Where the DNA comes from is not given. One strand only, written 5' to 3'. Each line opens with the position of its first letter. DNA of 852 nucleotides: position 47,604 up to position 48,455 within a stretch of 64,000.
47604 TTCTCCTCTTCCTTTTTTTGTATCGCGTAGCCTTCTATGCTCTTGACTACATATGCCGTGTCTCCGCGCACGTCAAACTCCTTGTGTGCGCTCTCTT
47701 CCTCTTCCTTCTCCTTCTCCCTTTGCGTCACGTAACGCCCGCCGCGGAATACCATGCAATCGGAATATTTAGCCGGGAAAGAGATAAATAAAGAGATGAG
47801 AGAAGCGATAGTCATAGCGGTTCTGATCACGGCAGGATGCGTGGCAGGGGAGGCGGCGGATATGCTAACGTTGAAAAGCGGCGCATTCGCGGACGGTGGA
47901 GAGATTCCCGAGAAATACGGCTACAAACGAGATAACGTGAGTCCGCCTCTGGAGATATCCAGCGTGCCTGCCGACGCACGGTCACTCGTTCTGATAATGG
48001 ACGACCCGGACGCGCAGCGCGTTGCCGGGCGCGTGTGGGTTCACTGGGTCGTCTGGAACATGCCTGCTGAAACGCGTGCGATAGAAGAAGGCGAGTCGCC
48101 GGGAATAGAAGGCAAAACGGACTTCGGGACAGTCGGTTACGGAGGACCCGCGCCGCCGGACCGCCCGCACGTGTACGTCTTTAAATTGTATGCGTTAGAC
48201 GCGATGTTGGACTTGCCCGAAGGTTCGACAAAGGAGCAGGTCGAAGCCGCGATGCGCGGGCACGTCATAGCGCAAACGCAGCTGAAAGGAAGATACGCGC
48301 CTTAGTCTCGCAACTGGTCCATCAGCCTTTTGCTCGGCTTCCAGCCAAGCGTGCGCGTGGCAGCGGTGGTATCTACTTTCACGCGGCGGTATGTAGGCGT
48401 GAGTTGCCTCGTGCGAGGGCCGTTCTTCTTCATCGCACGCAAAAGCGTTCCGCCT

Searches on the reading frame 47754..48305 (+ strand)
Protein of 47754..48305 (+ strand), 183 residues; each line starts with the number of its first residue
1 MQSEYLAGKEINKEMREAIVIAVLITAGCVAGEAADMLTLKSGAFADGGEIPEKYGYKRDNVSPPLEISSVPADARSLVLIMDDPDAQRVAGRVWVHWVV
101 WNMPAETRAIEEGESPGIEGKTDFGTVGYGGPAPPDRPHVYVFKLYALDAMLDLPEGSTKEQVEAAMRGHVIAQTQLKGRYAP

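Call 57: search_protein_families(library=pfam, max_evalue=0.00001, proteins=[window:47754-48305:+])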
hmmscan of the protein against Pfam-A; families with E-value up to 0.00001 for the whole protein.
window:47754-48305:+ (183 aa): 1 family
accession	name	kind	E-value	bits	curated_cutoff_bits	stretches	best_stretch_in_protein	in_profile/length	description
PF01161.25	PBP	-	3.5e-42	144.4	24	1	50-181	1-135/135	Phosphatidylethanolamine-binding protein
